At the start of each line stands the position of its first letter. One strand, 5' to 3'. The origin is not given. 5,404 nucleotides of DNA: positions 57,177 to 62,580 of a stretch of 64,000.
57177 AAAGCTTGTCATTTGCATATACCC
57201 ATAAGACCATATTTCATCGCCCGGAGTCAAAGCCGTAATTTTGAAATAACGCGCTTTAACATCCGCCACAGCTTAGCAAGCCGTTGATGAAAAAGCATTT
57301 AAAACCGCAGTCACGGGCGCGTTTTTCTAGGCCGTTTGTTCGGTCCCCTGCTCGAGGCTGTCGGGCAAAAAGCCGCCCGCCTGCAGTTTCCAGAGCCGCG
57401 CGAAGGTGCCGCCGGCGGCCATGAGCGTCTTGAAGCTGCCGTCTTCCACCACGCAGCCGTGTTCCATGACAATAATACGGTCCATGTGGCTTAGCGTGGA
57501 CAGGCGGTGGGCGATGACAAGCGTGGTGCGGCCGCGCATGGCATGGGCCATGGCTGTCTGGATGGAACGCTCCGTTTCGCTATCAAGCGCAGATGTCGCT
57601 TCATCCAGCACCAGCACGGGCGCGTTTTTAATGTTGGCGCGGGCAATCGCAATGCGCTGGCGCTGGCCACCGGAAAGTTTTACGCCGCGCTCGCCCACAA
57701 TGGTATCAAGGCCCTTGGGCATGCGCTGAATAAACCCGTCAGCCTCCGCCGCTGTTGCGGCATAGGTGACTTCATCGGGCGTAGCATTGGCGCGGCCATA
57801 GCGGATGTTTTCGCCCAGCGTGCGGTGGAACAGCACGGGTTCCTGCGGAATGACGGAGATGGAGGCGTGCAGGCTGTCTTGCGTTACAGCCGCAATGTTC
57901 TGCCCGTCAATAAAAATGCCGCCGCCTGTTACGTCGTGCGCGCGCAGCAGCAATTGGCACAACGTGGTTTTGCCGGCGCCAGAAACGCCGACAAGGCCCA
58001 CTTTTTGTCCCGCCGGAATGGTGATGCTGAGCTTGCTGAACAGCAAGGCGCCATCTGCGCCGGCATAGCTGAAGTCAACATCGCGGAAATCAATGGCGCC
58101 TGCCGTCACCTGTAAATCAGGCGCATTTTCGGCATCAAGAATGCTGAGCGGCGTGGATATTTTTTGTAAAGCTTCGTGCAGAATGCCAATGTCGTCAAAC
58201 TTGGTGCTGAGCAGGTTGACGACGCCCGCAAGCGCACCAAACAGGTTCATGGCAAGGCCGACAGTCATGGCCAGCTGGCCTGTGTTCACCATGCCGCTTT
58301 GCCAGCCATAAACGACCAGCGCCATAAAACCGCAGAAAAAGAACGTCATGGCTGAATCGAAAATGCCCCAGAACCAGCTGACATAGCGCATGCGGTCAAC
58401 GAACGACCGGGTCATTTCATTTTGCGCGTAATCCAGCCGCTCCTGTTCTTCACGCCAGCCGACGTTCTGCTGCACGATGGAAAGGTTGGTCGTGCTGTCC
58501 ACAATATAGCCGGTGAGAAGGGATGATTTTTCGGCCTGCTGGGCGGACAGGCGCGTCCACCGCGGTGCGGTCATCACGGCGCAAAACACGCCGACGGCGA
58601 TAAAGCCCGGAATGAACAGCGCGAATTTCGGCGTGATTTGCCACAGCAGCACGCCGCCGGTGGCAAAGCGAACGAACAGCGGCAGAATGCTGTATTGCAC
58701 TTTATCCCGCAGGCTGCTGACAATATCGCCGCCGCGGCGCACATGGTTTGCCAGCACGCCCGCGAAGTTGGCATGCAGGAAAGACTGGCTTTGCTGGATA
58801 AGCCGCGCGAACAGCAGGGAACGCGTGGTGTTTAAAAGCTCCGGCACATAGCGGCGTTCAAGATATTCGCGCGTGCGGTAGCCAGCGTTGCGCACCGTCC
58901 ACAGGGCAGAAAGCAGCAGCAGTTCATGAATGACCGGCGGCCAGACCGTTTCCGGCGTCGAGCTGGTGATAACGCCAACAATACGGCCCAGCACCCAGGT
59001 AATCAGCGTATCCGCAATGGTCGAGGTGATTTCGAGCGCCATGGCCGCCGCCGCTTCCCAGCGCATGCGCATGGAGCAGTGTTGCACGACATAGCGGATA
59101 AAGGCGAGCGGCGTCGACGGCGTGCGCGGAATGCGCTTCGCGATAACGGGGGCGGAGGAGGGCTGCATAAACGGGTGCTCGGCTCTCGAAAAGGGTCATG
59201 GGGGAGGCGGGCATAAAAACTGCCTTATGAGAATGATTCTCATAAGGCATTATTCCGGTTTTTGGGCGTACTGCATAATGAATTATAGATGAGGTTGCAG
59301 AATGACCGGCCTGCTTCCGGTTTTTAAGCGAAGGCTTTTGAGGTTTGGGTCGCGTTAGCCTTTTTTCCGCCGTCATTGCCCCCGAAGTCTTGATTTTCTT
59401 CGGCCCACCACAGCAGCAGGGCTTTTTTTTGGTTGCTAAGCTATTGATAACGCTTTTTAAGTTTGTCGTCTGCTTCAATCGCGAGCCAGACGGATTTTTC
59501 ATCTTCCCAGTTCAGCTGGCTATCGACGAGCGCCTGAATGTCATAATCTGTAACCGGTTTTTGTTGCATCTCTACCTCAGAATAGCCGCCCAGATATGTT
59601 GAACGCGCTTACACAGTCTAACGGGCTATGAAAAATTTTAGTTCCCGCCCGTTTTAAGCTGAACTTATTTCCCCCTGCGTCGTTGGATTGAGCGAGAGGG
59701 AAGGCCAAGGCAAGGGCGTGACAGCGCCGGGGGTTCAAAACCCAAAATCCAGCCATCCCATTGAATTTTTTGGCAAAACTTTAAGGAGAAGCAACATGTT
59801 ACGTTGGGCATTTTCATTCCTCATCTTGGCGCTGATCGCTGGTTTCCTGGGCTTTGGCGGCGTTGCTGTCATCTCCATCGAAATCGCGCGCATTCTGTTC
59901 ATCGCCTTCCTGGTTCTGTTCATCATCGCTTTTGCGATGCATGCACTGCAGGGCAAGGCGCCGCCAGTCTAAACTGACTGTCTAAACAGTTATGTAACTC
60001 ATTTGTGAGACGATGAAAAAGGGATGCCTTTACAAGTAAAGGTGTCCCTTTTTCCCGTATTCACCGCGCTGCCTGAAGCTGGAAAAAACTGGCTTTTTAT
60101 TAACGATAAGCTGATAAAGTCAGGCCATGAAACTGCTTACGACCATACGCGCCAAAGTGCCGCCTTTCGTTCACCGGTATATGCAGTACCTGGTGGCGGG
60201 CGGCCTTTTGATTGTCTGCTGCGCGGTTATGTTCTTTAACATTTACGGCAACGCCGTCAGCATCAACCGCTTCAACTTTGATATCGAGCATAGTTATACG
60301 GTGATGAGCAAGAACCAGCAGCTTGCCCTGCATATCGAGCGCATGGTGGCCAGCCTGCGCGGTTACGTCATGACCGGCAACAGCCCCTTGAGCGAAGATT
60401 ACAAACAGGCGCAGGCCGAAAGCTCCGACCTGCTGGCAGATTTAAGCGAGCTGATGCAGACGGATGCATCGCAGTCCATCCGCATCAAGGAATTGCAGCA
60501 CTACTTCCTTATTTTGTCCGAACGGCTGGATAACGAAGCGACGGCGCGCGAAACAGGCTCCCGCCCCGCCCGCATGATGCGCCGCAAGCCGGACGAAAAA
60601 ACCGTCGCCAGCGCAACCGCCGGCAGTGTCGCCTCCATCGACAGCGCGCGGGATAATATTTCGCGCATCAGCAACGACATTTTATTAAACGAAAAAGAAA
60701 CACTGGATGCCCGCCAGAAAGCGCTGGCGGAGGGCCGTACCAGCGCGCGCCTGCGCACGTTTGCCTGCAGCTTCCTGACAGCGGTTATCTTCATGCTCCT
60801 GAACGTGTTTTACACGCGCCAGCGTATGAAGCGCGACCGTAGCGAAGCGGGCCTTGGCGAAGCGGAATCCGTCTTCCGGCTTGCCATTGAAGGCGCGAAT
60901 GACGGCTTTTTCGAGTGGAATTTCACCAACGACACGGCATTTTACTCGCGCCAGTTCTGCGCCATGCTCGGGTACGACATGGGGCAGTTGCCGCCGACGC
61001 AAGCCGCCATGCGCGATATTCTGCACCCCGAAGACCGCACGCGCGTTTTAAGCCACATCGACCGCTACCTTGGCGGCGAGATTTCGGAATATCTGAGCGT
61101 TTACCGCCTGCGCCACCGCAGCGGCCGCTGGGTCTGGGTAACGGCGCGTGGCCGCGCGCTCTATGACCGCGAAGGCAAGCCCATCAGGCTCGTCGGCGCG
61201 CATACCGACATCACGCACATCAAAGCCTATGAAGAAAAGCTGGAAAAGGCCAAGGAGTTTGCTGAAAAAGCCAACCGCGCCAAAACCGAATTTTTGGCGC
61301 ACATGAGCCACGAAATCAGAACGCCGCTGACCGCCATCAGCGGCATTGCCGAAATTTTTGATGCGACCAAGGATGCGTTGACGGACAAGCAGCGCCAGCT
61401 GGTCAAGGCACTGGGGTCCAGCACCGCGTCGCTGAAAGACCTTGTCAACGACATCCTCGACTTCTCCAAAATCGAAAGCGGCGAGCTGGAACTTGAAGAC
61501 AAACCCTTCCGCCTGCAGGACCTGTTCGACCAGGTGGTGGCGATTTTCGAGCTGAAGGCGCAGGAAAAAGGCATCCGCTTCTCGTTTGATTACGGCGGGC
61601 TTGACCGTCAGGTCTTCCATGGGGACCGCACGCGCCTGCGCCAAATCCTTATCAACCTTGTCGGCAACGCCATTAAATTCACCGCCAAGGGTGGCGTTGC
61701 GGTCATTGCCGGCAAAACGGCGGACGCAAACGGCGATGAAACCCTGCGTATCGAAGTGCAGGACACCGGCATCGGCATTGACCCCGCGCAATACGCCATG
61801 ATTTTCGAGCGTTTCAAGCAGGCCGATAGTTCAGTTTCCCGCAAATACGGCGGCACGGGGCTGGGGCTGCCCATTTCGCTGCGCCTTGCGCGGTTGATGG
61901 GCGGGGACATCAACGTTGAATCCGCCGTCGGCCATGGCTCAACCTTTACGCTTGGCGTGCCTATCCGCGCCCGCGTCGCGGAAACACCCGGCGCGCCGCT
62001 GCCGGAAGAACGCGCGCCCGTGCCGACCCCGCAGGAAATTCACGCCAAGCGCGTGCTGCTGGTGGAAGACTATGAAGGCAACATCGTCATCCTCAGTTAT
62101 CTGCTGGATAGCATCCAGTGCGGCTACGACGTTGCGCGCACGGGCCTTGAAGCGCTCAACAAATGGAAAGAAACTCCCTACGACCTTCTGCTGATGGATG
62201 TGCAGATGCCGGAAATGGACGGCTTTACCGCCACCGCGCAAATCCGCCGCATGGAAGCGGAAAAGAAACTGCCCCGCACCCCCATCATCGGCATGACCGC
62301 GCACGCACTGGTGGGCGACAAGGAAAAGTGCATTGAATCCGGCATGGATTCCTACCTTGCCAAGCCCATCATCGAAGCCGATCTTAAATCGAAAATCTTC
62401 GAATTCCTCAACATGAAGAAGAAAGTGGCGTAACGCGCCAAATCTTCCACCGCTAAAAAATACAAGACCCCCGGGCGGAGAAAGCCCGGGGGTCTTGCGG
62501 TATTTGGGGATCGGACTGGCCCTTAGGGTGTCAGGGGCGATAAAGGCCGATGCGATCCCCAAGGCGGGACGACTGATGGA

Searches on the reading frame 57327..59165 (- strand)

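Call 67: search_protein_families(library=pfam, proteins=[window:57327-59165:-], max_evalue=0.00001)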
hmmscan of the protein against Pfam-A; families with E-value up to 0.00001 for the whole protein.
window:57327-59165:- (612 aa): 3 families
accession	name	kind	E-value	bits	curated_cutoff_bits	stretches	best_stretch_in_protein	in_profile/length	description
PF00005.33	ABC_tran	-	9.1e-30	104.5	25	1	377-525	2-137/137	ABC transporter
PF00664.28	ABC_membrane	-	1.8e-16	61.1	28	1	41-312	4-274/274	ABC transporter transmembrane region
PF02463.25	SMC_N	-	1.7e-06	28.1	40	1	281-568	135-212/220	RecF/RecN/SMC N terminal domain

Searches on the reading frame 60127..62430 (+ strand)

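Call 67: search_protein_families(library=pfam, proteins=[window:60127-62430:+], max_evalue=0.00001)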
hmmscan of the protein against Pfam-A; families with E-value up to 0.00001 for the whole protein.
window:60127-62430:+ (768 aa): 5 families
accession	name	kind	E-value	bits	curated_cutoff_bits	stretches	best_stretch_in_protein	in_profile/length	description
PF02518.31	HATPase_c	-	8.3e-29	100.7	26.4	1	499-613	1-109/111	Histidine kinase-, DNA gyrase B-, and HSP90-like ATPase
PF00072.30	Response_reg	-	4.6e-23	81.9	30.2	1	643-757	1-110/111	Response regulator receiver domain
PF00512.31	HisKA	-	8.1e-21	74.3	26.9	1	385-452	1-66/66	His Kinase A (phospho-acceptor) domain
PF08447.18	PAS_3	-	3e-20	72.7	25.6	1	272-358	3-88/89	PAS fold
PF05227.19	CHASE3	-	1.5e-12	48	28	1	52-165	4-118/138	CHASE3 domain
